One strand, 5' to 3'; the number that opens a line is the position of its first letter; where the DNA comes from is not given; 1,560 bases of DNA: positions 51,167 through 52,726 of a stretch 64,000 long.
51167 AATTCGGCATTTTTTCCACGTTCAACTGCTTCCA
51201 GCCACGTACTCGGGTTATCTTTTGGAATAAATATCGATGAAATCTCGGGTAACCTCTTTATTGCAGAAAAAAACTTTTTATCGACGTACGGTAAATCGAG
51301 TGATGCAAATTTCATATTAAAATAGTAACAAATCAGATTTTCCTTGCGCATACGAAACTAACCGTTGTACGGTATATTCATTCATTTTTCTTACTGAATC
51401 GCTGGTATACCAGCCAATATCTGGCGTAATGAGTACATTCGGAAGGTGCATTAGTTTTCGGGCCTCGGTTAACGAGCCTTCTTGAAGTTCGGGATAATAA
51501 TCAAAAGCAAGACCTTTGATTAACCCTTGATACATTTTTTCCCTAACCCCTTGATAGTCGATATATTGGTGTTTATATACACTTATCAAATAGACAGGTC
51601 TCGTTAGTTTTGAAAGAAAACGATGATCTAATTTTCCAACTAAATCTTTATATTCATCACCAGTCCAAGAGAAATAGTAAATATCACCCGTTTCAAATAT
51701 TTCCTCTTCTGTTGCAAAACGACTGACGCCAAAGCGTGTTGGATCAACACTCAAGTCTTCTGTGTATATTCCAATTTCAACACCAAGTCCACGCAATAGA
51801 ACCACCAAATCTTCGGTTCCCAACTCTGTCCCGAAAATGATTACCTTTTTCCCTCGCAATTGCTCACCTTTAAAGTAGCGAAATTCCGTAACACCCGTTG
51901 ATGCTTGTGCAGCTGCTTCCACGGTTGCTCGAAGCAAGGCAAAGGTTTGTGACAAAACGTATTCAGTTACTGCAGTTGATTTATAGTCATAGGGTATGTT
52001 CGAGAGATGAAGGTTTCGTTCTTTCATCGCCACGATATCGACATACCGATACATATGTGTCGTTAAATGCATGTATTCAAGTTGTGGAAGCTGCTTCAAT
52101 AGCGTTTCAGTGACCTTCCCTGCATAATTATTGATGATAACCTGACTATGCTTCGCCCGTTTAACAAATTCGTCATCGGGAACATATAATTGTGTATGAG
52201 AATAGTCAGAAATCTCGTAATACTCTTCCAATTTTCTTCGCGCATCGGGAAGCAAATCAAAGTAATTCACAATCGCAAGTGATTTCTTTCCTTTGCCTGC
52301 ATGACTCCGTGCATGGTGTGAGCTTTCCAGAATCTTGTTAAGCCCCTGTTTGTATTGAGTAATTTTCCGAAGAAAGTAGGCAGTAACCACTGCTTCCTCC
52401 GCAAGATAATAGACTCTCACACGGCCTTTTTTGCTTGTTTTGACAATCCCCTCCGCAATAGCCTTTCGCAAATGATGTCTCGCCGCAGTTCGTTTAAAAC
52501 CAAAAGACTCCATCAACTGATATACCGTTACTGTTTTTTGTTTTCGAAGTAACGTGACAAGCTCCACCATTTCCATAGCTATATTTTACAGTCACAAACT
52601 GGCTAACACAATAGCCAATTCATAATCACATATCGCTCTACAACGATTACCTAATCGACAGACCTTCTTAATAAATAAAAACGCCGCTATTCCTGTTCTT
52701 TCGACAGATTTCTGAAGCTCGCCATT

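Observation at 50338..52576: Transcription-factor-like fusion: winged HTH plus catalytically dead 2-hydroxyacid-dehydrogenase domain, adjacent to its active paralog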

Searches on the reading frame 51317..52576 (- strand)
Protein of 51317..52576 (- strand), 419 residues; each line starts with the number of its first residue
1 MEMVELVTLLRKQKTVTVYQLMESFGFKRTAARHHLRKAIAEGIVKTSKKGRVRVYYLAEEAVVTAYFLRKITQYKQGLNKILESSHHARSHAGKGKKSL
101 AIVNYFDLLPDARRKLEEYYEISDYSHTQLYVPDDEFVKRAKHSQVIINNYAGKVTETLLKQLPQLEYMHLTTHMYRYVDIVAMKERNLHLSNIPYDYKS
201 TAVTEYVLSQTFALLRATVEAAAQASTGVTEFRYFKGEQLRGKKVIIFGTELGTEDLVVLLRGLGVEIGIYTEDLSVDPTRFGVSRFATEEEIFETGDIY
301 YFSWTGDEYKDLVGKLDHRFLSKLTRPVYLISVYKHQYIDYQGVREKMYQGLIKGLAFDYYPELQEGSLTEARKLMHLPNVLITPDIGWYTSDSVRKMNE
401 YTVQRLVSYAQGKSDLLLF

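Call 3: search_protein_families(library=pfam, proteins=[window:51317-52576:-], max_evalue=1)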
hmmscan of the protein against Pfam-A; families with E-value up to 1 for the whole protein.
window:51317-52576:- (419 aa): 10 families
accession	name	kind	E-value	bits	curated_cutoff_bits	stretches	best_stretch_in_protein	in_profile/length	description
PF00389.36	2-Hacid_dh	-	2.7e-12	47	24.6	1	126-414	26-128/134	D-isomer specific 2-hydroxyacid dehydrogenase, catalytic domain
PF02826.25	2-Hacid_dh_C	-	2.1e-09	37.4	25.1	1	210-387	3-177/178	D-isomer specific 2-hydroxyacid dehydrogenase, NAD binding domain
PF01022.26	HTH_5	-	0.0002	21.6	22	1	3-46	4-46/47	Bacterial regulatory protein, arsR family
PF07848.18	PaaX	-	0.00053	20.6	24.8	1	20-61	28-69/70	PaaX-like protein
PF06163.17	DUF977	-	0.00099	19.6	22.1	1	6-56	17-65/134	Bacterial protein of unknown function (DUF977)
PF21248.3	SoFic-like_C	-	0.0099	16.5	27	1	5-56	20-71/76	Protein adenylyltransferase SoFic-like, C-terminal domain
PF00392.27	GntR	-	0.035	14.2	27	1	17-55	26-64/64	Bacterial regulatory proteins, gntR family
PF03297.21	Ribosomal_S25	-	0.043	14.5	28.8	1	11-56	52-98/101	S25 ribosomal protein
PF08220.18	HTH_DeoR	-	0.12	12.6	21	1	5-44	4-43/57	DeoR-like helix-turn-helix domain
PF23288.1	KOW6_SPT5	-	0.19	12.2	27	1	42-68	24-50/55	Transcription elongation factor SPT5, sixth KOW domain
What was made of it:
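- Checked: It passes Pfam gathering scores for 2-Hacid_dh (47 bits) and 2-Hacid_dh_C (37.4 bits) (call 3).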

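Call 4: search_protein_families(library=ncbifam, proteins=[window:51317-52576:-], max_evalue=1)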
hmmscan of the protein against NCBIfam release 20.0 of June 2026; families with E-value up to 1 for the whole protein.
window:51317-52576:- (419 aa): 21 families
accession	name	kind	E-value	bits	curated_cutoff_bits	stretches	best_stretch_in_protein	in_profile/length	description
NF005387.0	PRK06932.1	equivalog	2e-20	73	492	1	123-411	28-311/314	2-hydroxyacid dehydrogenase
NF008759.0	PRK11790.1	equivalog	2.9e-17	62.5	404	1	127-412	38-319/410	phosphoglycerate dehydrogenase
NF009714.1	PRK13243.1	equivalog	3.1e-13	49.8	455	1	108-413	11-316/332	glyoxylate reductase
TIGR01327.1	PGDH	equivalog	2.4e-12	46.4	454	1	131-413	28-304/525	phosphoglycerate dehydrogenase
NF005069.0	PRK06487.1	equivalog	4.1e-11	42.5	448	1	134-413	39-314/320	2-hydroxyacid dehydrogenase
NF033788.1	HTH_metalloreg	subfamily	3e-08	33.3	55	1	5-64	15-74/77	metalloregulator ArsR/SmtB family transcription factor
NF011938.0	PRK15409.1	equivalog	1.1e-07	31.2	492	1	102-413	5-312/324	glyoxylate/hydroxypyruvate reductase GhrB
NF000492.1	vanH_gen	exception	1.6e-07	30.7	540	1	137-406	36-307/312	D-lactate dehydrogenase VanH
NF006263.0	PRK08410.1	equivalog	4.9e-07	29.4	389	1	116-216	19-113/311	D-2-hydroxyacid dehydrogenase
NF006374.0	PRK08605.1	subfamily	6.7e-06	25.4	356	1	152-399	54-311/332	D-lactate dehydrogenase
NF000371.1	vanH_Agroup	exception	4.5e-05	22.8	700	1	167-409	73-315/322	VanH-A/VanH-Pt family D-lactate dehydrogenase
NF005750.0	PRK07574.1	equivalog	0.00014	21.1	329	1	133-362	80-313/386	NAD-dependent formate dehydrogenase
NF041369.1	Dhydh_Halo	equivalog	0.00018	20.8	400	1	161-407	51-292/305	D-2-hydroxyacid dehydrogenase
NF000128.1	vanH-Sc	exception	0.00023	20.4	650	1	138-403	57-324/337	D-lactate dehydrogenase VanH-Sc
NF006813.0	PRK09334.1-3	equivalog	0.0015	18.9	83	1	11-58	42-92/97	30S ribosomal protein S25e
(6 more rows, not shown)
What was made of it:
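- On ArsR/SmtB metalloregulators (as a family member): The NCBIfam HTH_metalloreg model scores 33.3 bits against a cut-off of 55 (call 4).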

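Call 5: search_solved_structures(query=window:51317-52576:-, max_evalue=1, show_alignments=3)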
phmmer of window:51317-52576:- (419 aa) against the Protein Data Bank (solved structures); distinct sequences matched with E-value up to 1: 80 (the best 60 are shown).
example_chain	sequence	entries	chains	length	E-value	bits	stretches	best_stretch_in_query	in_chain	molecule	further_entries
1dxy_A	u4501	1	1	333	1.8e-13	53.7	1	178-410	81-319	D-2-HYDROXYISOCAPROATE DEHYDROGENASE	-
6p2i_A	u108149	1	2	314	2.5e-12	50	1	123-411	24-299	Glycerate dehydrogenase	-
3k5p_A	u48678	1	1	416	9.3e-12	48.1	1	116-411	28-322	D-3-phosphoglycerate dehydrogenase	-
5tx7_A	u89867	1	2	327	1.9e-11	47.1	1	132-412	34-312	D-isomer specific 2-hydroxyacid dehydrogenase family protein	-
3kb6_A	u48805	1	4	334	4.2e-10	42.6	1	129-413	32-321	D-lactate dehydrogenase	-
1wwk_A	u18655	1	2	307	1e-09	41.4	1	131-408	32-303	phosphoglycerate dehydrogenase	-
5aov_A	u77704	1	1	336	3.6e-09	39.6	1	114-413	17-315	GLYOXYLATE REDUCTASE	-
2p9g_A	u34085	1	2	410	8e-09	38.4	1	151-415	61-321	D-3-phosphoglycerate dehydrogenase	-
2p9c_A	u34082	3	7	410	8e-09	38.4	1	151-415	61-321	D-3-phosphoglycerate dehydrogenase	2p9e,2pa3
1sc6_A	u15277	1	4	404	8e-09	38.4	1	151-415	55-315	D-3-phosphoglycerate dehydrogenase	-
1yba_A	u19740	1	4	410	1.9e-08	37.2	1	153-415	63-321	D-3-phosphoglycerate dehydrogenase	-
1psd_A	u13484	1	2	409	1.9e-08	37.2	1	153-415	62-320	D-3-PHOSPHOGLYCERATE DEHYDROGENASE (PHOSPHOGLYCERATE DEHYDROGENASE)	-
4xkj_A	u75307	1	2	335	4.3e-08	36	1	157-407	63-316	D-lactate dehydrogenase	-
27ws_A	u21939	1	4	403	9.5e-08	34.9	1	177-411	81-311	D-3-phosphoglycerate dehydrogenase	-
7jp2_A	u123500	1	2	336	1.6e-07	34.1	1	173-398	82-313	D-lactate dehydrogenase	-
3ga0_A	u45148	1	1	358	0.00017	24.2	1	237-404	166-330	C-terminal-binding protein 1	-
7kwm_A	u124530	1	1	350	0.00078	22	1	238-404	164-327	C-terminal-binding protein 1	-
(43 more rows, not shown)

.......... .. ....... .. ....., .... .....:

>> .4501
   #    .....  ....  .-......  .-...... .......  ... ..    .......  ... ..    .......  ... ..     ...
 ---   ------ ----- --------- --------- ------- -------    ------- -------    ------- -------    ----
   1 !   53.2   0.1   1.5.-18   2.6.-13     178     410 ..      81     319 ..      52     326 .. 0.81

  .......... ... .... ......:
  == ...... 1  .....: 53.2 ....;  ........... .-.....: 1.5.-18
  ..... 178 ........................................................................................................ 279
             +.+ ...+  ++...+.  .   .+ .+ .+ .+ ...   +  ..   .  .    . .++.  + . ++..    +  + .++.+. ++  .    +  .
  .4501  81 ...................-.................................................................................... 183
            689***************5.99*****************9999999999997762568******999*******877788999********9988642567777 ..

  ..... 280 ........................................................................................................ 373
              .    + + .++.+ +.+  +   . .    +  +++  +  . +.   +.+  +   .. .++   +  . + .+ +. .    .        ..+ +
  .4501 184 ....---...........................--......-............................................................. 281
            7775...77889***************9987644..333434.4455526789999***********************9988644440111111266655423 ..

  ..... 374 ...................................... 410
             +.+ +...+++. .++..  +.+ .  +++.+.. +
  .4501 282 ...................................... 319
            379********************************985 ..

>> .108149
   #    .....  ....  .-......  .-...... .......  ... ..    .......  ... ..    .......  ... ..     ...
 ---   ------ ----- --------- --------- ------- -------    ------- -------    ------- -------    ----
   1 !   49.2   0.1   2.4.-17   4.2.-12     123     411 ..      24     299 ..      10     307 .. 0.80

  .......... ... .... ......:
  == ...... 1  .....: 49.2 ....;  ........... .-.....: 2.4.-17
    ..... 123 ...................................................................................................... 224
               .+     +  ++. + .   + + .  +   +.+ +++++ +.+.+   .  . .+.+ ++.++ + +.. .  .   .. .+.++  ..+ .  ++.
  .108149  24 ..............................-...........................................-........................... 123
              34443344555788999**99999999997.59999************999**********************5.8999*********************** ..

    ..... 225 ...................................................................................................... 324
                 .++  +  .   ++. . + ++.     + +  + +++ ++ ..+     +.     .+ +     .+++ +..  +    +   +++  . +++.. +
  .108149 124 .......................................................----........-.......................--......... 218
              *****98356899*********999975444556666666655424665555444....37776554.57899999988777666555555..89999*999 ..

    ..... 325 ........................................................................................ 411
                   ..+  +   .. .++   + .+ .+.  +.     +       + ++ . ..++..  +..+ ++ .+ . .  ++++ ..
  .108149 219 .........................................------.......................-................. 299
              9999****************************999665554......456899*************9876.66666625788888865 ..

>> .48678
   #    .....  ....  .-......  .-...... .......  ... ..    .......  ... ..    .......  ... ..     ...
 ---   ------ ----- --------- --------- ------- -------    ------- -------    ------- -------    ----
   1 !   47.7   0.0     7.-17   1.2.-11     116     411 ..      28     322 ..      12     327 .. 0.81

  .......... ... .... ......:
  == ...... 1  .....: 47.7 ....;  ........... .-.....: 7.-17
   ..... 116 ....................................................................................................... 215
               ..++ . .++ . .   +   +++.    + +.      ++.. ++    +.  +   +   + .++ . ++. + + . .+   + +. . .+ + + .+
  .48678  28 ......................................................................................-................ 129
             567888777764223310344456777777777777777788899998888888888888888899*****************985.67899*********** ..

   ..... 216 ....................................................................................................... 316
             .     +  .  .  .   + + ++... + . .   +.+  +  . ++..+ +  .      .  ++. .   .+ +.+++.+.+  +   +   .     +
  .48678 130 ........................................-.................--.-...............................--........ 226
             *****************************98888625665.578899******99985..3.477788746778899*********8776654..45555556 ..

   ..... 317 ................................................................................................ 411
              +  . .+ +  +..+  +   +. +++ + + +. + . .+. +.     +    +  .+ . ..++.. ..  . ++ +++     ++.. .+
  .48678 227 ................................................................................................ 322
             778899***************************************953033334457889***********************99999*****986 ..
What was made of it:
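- On CtBP family: The sequence match to CtBP is weak, at E about 1e-4 (call 5).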

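Call 6: find_homologous_proteins(query=window:51317-52576:-, max_evalue=0.001)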
Query window:51317-52576:- (419 aa): 24 proteins with E <= 0.001 among 8000 candidates.
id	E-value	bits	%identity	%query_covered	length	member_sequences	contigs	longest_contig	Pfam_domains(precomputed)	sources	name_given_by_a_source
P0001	2.5e-273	924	100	100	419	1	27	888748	PF00389.37,PF02826.26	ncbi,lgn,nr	ncbi:MAG: NAD(P)-dependent oxidoreductase [Candidatus Dojkabacteria bacterium]|nr:MAG: NAD(P)-depend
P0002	9.6e-162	557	60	100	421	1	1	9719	PF00389.37,PF02826.26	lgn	-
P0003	2.8e-159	549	59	100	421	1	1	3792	PF00389.37,PF02826.26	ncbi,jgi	jgi:phosphoglycerate dehydrogenase-like enzyme/predicted transcriptional regulator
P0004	1.7e-156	539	60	95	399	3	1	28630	PF00389.37,PF02826.26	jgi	jgi:phosphoglycerate dehydrogenase-like enzyme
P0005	3.3e-156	539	60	96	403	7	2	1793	PF00389.37,PF02826.26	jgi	-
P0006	1.9e-146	506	57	95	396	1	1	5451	PF00389.37,PF02826.26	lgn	-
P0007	3.8e-141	489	51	100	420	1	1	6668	PF00389.37,PF02826.26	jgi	-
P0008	6.5e-139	482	52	100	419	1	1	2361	PF01022.27,PF00389.37,PF02826.26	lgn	-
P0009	1.1e-126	441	50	92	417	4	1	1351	PF00389.37,PF02826.26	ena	-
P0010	2.3e-126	440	49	99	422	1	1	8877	PF00389.37,PF02826.26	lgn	-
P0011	5.2e-126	439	48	100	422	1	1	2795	PF00389.37,PF02826.26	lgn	-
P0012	7.6e-126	439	48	98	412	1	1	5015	PF00389.37,PF02826.26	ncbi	ncbi:MAG: NAD(P)-dependent oxidoreductase [Candidatus Roizmanbacteria bacterium]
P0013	4.9e-123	429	49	95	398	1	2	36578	PF00389.37,PF02826.26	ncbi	-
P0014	7.1e-123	429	58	76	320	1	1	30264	PF00389.37,PF02826.26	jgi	jgi:D-3-phosphoglycerate dehydrogenase / 2-oxoglutarate reductase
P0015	2.2e-116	407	46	99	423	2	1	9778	PF00389.37,PF02826.26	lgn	-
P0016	6.1e-94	334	42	99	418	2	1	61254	PF01047.29,PF12840.14,PF13412.13,PF25212.3,PF00389.37,PF02826.26,PF13404.13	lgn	-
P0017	1.2e-91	326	40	96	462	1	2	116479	PF12840.14,PF13412.13,PF01022.27,PF00389.37,PF02826.26,PF09339.17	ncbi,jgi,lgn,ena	-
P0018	1.3e-89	319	40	96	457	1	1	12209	PF12840.14,PF13412.13,PF00389.37,PF02826.26,PF09339.17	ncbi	-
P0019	1.1e-85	306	38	96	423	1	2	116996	PF13412.13,PF00389.37,PF02826.26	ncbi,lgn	-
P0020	1.5e-85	306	37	99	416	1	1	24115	PF00389.37,PF02826.26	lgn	-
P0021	8.7e-85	303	38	100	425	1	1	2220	PF00389.37,PF02826.26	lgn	-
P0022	2.8e-82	295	38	90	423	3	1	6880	PF00389.37,PF02826.26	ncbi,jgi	ncbi:MAG: hypothetical protein RLY61_760 [Candidatus Parcubacteria bacterium]|jgi:phosphoglycerate d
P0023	4.4e-82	295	36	99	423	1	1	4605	PF00389.37,PF02826.26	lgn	-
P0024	1.8e-5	42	27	52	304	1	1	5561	PF00389.37,PF02826.26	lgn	-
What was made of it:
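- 51317..52576 (-): Gene A: wHTH / pseudo-2HADH fusion protein, 419 aa (stop codon 51317-51319). It is 100% identical to a Candidatus Dojkabacteria MAG protein annotated only as 'NAD(P)-dependent oxidoreductase' (call 6).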

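Call 12: find_encoding_contigs(protein=P0017, flank=6000, max_places=2)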
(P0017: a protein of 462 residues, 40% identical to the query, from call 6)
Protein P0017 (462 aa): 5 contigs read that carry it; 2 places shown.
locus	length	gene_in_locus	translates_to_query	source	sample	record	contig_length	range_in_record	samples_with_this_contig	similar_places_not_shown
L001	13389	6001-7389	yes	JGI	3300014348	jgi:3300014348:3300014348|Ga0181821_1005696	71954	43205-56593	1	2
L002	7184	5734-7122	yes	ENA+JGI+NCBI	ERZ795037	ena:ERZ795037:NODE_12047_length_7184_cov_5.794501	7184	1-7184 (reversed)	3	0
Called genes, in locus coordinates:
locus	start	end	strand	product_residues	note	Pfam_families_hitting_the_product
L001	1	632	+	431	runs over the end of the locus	-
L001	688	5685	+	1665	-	PF13620:CarboxypepD_reg, PF13715:CarbopepD_reg_2 (weak)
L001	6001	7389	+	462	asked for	PF01022:HTH_5, PF09339:HTH_IclR (faint), PF12840:HTH_20, PF13412:HTH_24, PF00389:2-Hacid_dh, PF02826:2-Hacid_dh_C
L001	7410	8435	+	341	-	PF00389:2-Hacid_dh, PF02826:2-Hacid_dh_C, PF00670:AdoHcyase_NAD (weak), PF03446:NAD_binding_2 (weak), PF03807:F420_oxidored (weak), PF07991:KARI_N (weak)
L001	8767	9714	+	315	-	-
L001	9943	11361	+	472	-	-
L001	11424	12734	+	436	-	-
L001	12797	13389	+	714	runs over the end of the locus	-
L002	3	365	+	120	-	?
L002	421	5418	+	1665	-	PF13620:CarboxypepD_reg, PF13715:CarbopepD_reg_2 (weak)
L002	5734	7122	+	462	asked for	PF01022:HTH_5, PF09339:HTH_IclR (faint), PF12840:HTH_20, PF13412:HTH_24, PF00389:2-Hacid_dh, PF02826:2-Hacid_dh_C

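Call 13: find_encoding_contigs(protein=P0016, flank=6000, max_places=2)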
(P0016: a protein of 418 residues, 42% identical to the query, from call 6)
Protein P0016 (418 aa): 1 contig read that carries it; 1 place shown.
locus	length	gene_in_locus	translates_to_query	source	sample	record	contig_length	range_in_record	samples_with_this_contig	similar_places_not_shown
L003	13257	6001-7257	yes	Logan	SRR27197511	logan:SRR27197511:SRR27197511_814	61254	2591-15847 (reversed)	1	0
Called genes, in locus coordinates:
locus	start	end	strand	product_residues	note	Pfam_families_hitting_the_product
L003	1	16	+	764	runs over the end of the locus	PF09971:DUF2206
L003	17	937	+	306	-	PF14305:ATPgrasp_TupA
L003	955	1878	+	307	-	PF14305:ATPgrasp_TupA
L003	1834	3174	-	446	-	PF01943:Polysacc_synt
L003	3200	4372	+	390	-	-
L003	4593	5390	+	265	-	-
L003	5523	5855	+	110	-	-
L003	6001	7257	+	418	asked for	PF01047:MarR (weak), PF12840:HTH_20 (weak), PF13404:HTH_AsnC-type, PF13412:HTH_24, PF25212:HVO_A0114 (weak), PF00389:2-Hacid_dh, PF02826:2-Hacid_dh_C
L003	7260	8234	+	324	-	PF00389:2-Hacid_dh, PF02826:2-Hacid_dh_C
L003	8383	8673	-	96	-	-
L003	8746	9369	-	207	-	PF02592:Vut_1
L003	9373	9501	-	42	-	-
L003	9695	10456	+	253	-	-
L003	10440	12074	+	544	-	-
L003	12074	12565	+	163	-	PF00293:NUDIX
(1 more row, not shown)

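Call 14: find_encoding_contigs(protein=P0019, flank=6000, max_places=1)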
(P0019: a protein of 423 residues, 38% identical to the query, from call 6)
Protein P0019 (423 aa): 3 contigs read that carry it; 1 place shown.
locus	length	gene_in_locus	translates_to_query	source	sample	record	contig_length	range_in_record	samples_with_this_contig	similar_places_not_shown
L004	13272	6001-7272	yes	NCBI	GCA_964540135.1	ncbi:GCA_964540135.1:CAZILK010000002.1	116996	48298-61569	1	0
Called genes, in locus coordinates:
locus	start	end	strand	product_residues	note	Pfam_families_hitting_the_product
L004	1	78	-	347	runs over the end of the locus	PF06723:MreB_Mbl, PF00022:Actin (weak), PF00012:HSP70, PF11104:PilM_2 (faint), PF14450:FtsA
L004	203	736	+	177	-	PF01327:Pep_deformylase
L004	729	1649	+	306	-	PF00551:Formyl_trans_N, PF02911:Formyl_trans_C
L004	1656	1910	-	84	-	PF00830:Ribosomal_L28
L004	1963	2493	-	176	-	PF04120:Iron_permease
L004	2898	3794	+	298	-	-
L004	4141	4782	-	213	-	-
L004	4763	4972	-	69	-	-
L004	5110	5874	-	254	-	PF12728:HTH_17, PF01928:CYTH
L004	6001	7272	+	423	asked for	PF13412:HTH_24 (faint), PF00389:2-Hacid_dh, PF02826:2-Hacid_dh_C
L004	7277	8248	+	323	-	PF00389:2-Hacid_dh, PF02826:2-Hacid_dh_C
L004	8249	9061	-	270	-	PF01978:TrmB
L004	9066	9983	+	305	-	PF00892:EamA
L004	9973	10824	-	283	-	-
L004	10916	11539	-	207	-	-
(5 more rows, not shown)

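Call 15: find_encoding_contigs(protein=P0020, flank=6000, max_places=1)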
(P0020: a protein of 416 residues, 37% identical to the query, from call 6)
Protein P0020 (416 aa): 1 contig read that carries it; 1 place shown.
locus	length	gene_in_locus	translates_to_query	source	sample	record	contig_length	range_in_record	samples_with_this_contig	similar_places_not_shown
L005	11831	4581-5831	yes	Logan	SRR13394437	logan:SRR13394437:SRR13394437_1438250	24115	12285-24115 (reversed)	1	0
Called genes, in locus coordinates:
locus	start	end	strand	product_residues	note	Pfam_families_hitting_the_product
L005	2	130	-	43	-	?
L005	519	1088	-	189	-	PF13883:CREG_beta-barrel (weak), PF01243:PNPOx_N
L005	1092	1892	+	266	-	PF01978:TrmB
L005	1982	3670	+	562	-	-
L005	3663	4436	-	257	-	PF01978:TrmB, PF25213:HVO_A0261_N (weak)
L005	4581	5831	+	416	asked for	PF00389:2-Hacid_dh, PF02826:2-Hacid_dh_C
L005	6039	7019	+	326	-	PF00389:2-Hacid_dh, PF02826:2-Hacid_dh_C, PF03807:F420_oxidored (weak)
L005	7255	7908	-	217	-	PF00881:Nitroreductase, PF14512:TM1586_NiRdase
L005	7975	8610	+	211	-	-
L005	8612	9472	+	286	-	-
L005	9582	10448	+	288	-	-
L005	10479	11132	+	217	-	-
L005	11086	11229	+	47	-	-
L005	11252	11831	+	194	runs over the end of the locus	-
